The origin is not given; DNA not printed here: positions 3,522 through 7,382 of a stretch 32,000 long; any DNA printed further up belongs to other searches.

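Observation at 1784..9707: Non-canonical DISARM-like operon: two unknown proteins plus DrmA-like helicase and DrmB-like DUF1998, with no PLD or SNF2 partner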

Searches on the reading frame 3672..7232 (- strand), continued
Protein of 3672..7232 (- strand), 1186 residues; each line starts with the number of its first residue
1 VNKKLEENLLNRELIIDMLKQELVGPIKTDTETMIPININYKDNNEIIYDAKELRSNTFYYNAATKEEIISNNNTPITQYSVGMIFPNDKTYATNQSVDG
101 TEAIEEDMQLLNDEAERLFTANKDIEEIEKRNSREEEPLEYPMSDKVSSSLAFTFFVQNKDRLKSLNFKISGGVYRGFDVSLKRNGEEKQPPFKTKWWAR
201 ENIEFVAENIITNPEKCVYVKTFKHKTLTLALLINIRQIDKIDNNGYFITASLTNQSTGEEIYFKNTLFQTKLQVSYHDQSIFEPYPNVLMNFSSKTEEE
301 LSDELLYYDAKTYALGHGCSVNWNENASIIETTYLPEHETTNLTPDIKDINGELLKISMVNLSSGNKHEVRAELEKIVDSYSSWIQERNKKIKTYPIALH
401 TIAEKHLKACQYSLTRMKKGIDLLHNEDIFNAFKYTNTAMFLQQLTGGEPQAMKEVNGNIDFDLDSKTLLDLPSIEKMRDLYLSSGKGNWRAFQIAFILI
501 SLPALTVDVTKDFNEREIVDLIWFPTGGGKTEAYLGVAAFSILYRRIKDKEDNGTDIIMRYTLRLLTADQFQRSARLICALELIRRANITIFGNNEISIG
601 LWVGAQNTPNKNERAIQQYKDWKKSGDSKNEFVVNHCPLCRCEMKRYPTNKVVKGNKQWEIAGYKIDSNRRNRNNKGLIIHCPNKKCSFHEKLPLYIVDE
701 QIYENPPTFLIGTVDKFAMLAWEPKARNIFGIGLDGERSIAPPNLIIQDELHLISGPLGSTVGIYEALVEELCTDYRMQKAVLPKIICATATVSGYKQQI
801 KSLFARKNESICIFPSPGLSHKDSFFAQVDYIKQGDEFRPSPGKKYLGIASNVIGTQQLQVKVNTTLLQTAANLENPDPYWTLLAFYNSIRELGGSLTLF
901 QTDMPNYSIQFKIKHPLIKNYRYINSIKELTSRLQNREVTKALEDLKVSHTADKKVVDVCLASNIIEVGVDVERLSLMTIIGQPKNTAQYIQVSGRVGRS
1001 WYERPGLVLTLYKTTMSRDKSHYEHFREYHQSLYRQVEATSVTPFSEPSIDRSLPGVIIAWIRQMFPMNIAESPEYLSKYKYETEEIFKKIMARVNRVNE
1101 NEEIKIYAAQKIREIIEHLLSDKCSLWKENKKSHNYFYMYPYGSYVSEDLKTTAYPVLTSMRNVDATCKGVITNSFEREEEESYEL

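Call 28: get_annotated_region(hit=H18, flank=8000)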
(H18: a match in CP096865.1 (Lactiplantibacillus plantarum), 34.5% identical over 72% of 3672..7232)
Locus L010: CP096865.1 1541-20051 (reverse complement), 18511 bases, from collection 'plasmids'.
description: Lactiplantibacillus plantarum strain SS6 plasmid unnamed, complete sequence
organism: Lactiplantibacillus plantarum (NCBI taxid 1590)
taxonomy: Bacteria; Bacillota; Bacilli; Lactobacillales; Lactobacillaceae; Lactiplantibacillus; Lactiplantibacillus plantarum
host: -; source: pure culture,mulberry; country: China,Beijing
typing (MOB-suite, as given by PLSDB): mobilizable; replicon rep_cluster_731; relaxase MOBQ
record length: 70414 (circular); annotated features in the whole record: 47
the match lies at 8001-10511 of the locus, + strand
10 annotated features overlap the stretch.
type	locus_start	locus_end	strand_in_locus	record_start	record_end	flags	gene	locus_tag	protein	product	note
CDS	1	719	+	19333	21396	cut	-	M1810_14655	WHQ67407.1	MobA/MobL family protein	-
CDS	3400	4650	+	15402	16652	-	-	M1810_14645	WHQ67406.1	DNA cytosine methyltransferase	-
CDS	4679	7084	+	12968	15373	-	-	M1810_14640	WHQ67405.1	hypothetical protein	-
CDS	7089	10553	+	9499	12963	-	-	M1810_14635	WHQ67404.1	DNA helicase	-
CDS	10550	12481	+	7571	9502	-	-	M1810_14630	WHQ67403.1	DUF1998 domain-containing protein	-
CDS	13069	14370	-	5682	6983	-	-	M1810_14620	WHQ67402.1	Y-family DNA polymerase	-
CDS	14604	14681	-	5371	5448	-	-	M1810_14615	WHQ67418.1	putative holin-like toxin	-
CDS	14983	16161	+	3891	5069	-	-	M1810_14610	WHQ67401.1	FRG domain-containing protein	-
CDS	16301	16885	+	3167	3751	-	-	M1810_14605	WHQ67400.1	recombinase family protein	-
CDS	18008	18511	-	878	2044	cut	-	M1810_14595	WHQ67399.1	MFS transporter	-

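Call 29: get_annotated_region(hit=H4, flank=8000)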
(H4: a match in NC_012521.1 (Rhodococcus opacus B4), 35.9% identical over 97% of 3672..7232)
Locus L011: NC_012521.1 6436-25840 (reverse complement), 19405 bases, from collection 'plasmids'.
description: Rhodococcus opacus B4 plasmid pROB02, complete sequence
organism: Rhodococcus opacus B4 (NCBI taxid 632772)
taxonomy: Bacteria; Actinomycetota; Actinomycetes; Mycobacteriales; Nocardiaceae; Rhodococcus; Rhodococcus opacus; Rhodococcus opacus B4
host: -; source: -; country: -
typing (MOB-suite, as given by PLSDB): mobilizable; replicon rep_cluster_313; relaxase MOBP
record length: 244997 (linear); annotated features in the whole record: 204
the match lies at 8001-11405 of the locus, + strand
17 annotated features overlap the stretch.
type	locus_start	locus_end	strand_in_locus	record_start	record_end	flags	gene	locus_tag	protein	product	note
CDS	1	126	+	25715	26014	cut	-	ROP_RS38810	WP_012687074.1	hypothetical protein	-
CDS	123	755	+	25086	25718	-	-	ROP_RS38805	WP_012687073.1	hypothetical protein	-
CDS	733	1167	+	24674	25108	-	-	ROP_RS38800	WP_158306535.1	hypothetical protein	-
CDS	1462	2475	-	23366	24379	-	-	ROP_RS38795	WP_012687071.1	DUF4268 domain-containing protein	-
CDS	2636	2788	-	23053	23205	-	-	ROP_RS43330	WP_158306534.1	hypothetical protein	-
CDS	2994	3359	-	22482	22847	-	-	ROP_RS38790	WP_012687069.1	hypothetical protein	-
CDS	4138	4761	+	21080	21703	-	-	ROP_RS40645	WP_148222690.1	hypothetical protein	-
CDS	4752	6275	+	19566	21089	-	-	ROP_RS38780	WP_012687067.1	hypothetical protein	-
CDS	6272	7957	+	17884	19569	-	-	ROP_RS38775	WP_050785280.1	NERD domain-containing protein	-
CDS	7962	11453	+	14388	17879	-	-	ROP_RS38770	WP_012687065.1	helicase-related protein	-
CDS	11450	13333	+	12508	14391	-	-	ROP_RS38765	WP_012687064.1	DUF1998 domain-containing protein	-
CDS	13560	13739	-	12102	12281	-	-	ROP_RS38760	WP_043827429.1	hypothetical protein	-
CDS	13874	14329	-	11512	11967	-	-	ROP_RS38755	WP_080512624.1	very short patch repair endonuclease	-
CDS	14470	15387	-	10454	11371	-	-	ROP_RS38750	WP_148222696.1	NaeI family type II restriction endonuclease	GO:0009307 - DNA restriction-modification system [Evidence IEA]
CDS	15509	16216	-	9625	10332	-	-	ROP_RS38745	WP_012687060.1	HNH endonuclease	-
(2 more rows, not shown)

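Call 31: search_protein_families(library=padloc, proteins=[L010:4679-7084:+, L010:3400-4650:+, L009:5430-6410:+, L009:6416-7939:+, L006:13398-14384:+, L006:14384-15916:+, L011:4752-6275:+, L011:6272-7957:+, L011:4138-4761:+], max_evalue=1)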
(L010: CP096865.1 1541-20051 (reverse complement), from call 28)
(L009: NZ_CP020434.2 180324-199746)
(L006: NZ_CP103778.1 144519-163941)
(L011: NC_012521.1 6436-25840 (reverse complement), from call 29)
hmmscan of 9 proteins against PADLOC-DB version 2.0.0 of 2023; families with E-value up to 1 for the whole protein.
L010:4679-7084:+ (801 aa): 0 families

L010:3400-4650:+ (416 aa): 61 families (the best 25 are shown)
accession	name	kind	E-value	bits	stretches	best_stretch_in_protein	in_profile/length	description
PDLC02649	DrmMII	-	1.1e-137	457.4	1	2-410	3-415/422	DrmMII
PDLC03232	MTase_II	-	1.6e-96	322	1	1-410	1-457/465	Type II methyltransferase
PDLC03234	MTase_II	-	8.2e-78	260.3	1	2-413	3-366/375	Type II methyltransferase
PDLC03378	MTase_II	-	1.8e-75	252.4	2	107-414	65-331/344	Type II methyltransferase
PDLC03326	MTase_II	-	3.1e-69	232.1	2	103-415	68-378/412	Type II methyltransferase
PDLC02656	DrmMII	-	4.4e-63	211.8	2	1-251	2-235/491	DrmMII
PDLC00033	DruM2|DruM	-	2.1e-57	193.1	1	4-409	22-360/368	DNA cytosine methylase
PDLC02648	DrmMII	-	4.5e-55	185.3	1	92-414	79-452/468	DrmMII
PDLC03272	MTase_II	-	2.1e-52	176.7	1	1-413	72-390/407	Type II methyltransferase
PDLC03237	MTase_II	-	3.8e-51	172.1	2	2-247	792-1008/1036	Type II methyltransferase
PDLC00026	DruM2|DruM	-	6.5e-48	162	1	2-414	3-319/336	DNA cytosine methylase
PDLC00030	DruM2|DruM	-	4.5e-44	149.2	1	1-413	3-364/380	DNA cytosine methylase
PDLC00027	DruM2|DruM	-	1.1e-43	148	3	109-218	71-173/361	DNA cytosine methylase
PDLC02650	DrmMII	-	4.1e-42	142.6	4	104-169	78-139/435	DrmMII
PDLC00031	DruM2|DruM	-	3.4e-41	139.5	3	109-218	71-173/361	DNA cytosine methylase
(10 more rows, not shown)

L009:5430-6410:+ (326 aa): 2 families
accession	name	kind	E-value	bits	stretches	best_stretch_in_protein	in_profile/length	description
PDLC01159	CARF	-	0.00013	19.1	1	197-255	73-131/456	"CARF, 2 TMs, fused to lon-like S16 protease"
PDLC02010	SAVED4--SAVED_LON_TM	-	0.011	12.8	1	11-65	378-432/455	-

L009:6416-7939:+ (507 aa): 0 families

L006:13398-14384:+ (328 aa): 0 families

L006:14384-15916:+ (510 aa): 0 families

L011:4752-6275:+ (507 aa): 0 families

L011:6272-7957:+ (561 aa): 20 families
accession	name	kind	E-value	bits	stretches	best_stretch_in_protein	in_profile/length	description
PDLC03813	RTasNERD-Hel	-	6e-16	56.6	2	214-547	205-508/519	DRT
PDLC01087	C3a187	-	6.4e-14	49.7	2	237-552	214-545/559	NERD+UvrD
PDLC00117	GajB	-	1.2e-09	35.3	2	333-471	221-359/604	UrvD helicase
PDLC04140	mad8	-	3.1e-06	24.9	1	226-270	19-64/314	mads_8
PDLC00136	GajB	-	0.00018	18.6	2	495-521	480-506/570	UrvD helicase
PDLC04173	GajB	-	0.00096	16.2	1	511-556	427-468/471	-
PDLC05065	PDC-S68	-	0.0033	13.2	1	211-249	598-636/1221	-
PDLC00129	GajB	-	0.0062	13.2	1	333-380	229-271/594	UrvD helicase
PDLC00107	GajB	-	0.0066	13.1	1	503-533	481-511/587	UrvD helicase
PDLC02350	AbiO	-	0.011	12.5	0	331-414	258-339/468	AbiO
PDLC00130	GajB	-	0.027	10.7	1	501-550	508-568/589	UrvD helicase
PDLC00148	GajB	-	0.03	11.3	1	333-380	152-194/369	UrvD helicase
PDLC01148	RecD_like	-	0.032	10.5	1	214-247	309-342/719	RecD/Tra ATPase fused to N-terminal HHH domain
PDLC02372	Nhi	-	0.04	10.6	0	331-411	264-338/470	-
PDLC00122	GajB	-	0.041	10.8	1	504-549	425-471/502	UrvD helicase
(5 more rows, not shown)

L011:4138-4761:+ (207 aa): 0 families

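Call 33: search_protein_families(library=ncbifam, proteins=[L010:4679-7084:+, L009:5430-6410:+, L009:6416-7939:+, L006:13398-14384:+, L006:14384-15916:+, L011:4752-6275:+], max_evalue=1)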
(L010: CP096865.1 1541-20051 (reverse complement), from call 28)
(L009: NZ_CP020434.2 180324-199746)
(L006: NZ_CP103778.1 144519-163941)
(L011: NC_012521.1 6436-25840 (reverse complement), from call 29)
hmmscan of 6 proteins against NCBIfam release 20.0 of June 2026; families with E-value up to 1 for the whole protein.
L010:4679-7084:+ (801 aa): 0 families

L009:5430-6410:+ (326 aa): 1 family
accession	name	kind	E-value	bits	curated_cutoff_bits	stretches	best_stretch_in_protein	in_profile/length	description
NF004873.0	PRK06231.1-3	equivalog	0.032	13.8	220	1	254-323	66-137/208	F0F1 ATP synthase subunit B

L009:6416-7939:+ (507 aa): 2 families
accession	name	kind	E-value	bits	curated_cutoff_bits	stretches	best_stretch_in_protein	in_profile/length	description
NF038316.1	DrmE_fam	subfamily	3.1e-19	68.7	80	1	25-498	331-832/838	DrmE family protein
NF045738.1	MPN121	equivalog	0.11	12.8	150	1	56-130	19-92/122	MPN121 family protein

L006:13398-14384:+ (328 aa): 0 families

L006:14384-15916:+ (510 aa): 1 family
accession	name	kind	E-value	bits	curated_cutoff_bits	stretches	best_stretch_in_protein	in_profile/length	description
NF008955.0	PRK12297.1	equivalog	0.2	10.5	406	1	33-179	236-377/429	GTPase ObgE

L011:4752-6275:+ (507 aa): 0 families

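Call 34: search_protein_families(library=pfam, proteins=[L010:4679-7084:+, L009:5430-6410:+, L009:6416-7939:+, L006:13398-14384:+, L006:14384-15916:+, L011:4752-6275:+, L011:4138-4761:+], max_evalue=1)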
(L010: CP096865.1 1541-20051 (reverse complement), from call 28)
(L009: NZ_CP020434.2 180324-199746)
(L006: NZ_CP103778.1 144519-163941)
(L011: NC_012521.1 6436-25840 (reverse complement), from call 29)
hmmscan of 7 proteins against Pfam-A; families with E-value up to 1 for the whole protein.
L010:4679-7084:+ (801 aa): 2 families
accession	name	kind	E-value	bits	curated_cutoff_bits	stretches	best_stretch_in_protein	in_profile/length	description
PF14890.11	Intein_splicing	-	0.0064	16.7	35.8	1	554-721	14-115/155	Intein splicing domain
PF03202.18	Lipoprotein_10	-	0.057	14.2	22.4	1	509-560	56-106/128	Putative mycoplasma lipoprotein, C-terminal region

L009:5430-6410:+ (326 aa): 1 family
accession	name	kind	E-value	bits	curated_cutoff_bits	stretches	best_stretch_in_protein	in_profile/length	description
PF21515.2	Gp6_2nd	-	0.14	12.4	27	1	304-325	9-30/66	Baseplate wedge protein gp6, domain II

L009:6416-7939:+ (507 aa): 0 families

L006:13398-14384:+ (328 aa): 0 families

L006:14384-15916:+ (510 aa): 1 family
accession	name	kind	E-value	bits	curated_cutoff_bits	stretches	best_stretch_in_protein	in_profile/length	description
PF11380.13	Stealth_CR2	-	0.057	14.1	39.4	0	80-118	4-42/108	Stealth protein CR2, conserved region 2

L011:4752-6275:+ (507 aa): 0 families

L011:4138-4761:+ (207 aa): 0 families

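Call 39: search_dna_similar(query=L009:6416-7939:+, collection=plasmids, mode=protein, max_rows=40, max_evalue=0.01)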
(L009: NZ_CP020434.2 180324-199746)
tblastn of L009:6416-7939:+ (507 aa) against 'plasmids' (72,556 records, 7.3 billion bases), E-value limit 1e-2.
Records with a match: 5; places in all: 5; records where one place covers at least 80% of the query: 2.
Best place of each record, by identity: >=99% 1; <60% 4.
By first word of the organism name: Bacillus 2; Nostoc 2; Priestia 1.
By predicted mobility (MOB-suite, as given by PLSDB): non-mobilizable 3; conjugative 1; mobilizable 1.
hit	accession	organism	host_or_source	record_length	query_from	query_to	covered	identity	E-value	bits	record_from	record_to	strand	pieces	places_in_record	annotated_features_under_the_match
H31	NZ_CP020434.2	Bacillus sp. FDAARGOS_235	Homo sapiens,blood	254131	1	507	100%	100.0%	0e+0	972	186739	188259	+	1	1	hypothetical protein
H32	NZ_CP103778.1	Bacillus toyonensis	cell culture,Commercial plant nursery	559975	66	505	87%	30.8%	7e-58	214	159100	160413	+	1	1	hypothetical protein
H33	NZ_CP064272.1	Priestia megaterium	cell culture,Zoo anteater area soil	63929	200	502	60%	30.6%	7e-33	140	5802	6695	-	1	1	hypothetical protein (x2)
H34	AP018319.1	Nostoc sp. HK-01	-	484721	146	507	71%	21.5%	7e-10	70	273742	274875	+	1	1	hypothetical protein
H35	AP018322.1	Nostoc sp. HK-01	-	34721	166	507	67%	21.4%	7e-10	69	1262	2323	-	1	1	hypothetical protein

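Call 40: get_annotated_region(hit=H5, flank=7000)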
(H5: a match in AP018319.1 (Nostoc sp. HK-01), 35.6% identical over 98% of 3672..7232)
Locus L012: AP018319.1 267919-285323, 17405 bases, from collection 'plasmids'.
description: Nostoc sp. HK-01 plasmid plasmid1 DNA, complete genome
organism: Nostoc sp. HK-01 (NCBI taxid 196308)
taxonomy: Bacteria; Cyanobacteriota; Cyanophyceae; Nostocales; Nostocaceae; Nostoc; Nostoc sp. HK-01
host: -; source: -; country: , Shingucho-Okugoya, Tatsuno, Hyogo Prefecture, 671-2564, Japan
typing (MOB-suite, as given by PLSDB): mobilizable; relaxase MOBV
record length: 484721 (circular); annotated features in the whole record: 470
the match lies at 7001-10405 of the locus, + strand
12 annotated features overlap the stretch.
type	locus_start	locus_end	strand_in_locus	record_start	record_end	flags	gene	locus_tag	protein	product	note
CDS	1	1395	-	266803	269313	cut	-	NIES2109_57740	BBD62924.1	filamentous hemagglutinin-like protein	-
CDS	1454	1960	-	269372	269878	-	-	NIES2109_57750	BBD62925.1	GCN5-related N-acetyltransferase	-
CDS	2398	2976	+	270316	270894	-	-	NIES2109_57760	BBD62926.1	hypothetical protein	-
CDS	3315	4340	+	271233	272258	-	-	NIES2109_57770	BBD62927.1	hypothetical protein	-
CDS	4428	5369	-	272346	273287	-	-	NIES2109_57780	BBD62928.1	transposase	-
CDS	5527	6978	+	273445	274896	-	-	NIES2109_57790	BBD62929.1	hypothetical protein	-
CDS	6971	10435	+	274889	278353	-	-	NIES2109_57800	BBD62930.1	helicase domain protein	-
CDS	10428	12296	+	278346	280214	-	-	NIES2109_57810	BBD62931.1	hypothetical protein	-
CDS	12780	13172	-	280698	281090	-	-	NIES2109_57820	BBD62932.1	hypothetical protein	-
CDS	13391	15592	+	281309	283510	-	-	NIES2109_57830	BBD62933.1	pentapeptide repeat protein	-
CDS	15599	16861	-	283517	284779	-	-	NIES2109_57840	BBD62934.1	hypothetical protein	-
CDS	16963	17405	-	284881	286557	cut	-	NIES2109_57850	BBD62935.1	hypothetical protein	-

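Call 41: get_annotated_region(hit=H8, flank=7000)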
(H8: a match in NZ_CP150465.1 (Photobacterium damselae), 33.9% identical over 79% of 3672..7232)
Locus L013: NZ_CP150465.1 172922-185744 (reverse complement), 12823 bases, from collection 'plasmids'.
description: Photobacterium damselae subsp. piscicida strain NH-LM2 plasmid pdp3, complete sequence
organism: Photobacterium damselae (NCBI taxid 38294)
taxonomy: Bacteria; Pseudomonadota; Gammaproteobacteria; Vibrionales; Vibrionaceae; Photobacterium; Photobacterium damselae
host: -; source: Lateolabrax maculatus,cell culture; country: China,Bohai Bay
typing (MOB-suite, as given by PLSDB): conjugative; relaxase MOBF; mating-pair formation MPF_F
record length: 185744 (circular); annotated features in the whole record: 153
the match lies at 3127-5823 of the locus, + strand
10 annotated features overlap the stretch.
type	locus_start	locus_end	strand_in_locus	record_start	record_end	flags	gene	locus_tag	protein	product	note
CDS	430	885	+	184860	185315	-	-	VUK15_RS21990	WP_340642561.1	hypothetical protein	-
CDS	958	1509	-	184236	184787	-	-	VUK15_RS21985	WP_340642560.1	hypothetical protein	-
CDS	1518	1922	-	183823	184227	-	-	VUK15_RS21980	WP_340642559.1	hypothetical protein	-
CDS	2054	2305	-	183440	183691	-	-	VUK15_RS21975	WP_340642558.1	helix-turn-helix domain-containing protein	-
CDS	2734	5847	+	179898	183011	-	-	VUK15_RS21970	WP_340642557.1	helicase-related protein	-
CDS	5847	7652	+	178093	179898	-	-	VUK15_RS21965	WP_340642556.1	DUF1998 domain-containing protein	-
CDS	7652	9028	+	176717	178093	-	-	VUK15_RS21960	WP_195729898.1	AAA family ATPase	-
CDS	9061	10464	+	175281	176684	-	-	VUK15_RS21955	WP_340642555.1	hypothetical protein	-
CDS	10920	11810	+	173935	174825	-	-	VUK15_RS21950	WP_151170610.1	site-specific integrase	-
CDS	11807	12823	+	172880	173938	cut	-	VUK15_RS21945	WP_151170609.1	IS91 family transposase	-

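Call 42: get_annotated_region(hit=H22, flank=7000)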
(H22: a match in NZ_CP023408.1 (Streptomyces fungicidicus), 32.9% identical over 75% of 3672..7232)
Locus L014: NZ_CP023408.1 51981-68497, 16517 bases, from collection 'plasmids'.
description: Streptomyces fungicidicus strain TXX3120 plasmid p1, complete sequence
organism: Streptomyces fungicidicus (NCBI taxid 68203)
taxonomy: Bacteria; Actinomycetota; Actinomycetes; Kitasatosporales; Streptomycetaceae; Streptomyces; Streptomyces fungicidicus
host: -; source: Pig,cell culture; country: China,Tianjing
typing (MOB-suite, as given by PLSDB): non-mobilizable
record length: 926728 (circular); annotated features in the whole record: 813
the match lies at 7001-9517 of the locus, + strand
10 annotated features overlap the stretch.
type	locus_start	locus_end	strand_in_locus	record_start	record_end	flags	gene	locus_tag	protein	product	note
CDS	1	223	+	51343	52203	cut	-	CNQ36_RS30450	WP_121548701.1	helix-turn-helix transcriptional regulator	-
CDS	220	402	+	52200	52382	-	-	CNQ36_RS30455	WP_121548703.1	DUF397 domain-containing protein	-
CDS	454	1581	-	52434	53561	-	-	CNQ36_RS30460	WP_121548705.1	EcsC family protein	-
CDS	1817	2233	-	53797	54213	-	-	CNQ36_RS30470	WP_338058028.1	phosphotransferase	-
CDS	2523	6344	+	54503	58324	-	-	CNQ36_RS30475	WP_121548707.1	sigma-70 family RNA polymerase sigma factor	GO:0006352 - DNA-templated transcription initiation [Evidence IEA]; GO:0006355 - regulation of DNA-templated ...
CDS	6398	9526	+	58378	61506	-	-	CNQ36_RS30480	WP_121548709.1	helicase-related protein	-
CDS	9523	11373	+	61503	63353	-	drmB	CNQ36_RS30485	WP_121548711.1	DrmB family protein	-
CDS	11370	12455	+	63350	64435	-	-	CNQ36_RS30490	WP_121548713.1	DNA helicase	-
CDS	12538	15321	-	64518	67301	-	-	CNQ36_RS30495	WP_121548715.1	glycosyl hydrolase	-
CDS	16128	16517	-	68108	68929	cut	-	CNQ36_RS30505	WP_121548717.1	SAM-dependent methyltransferase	-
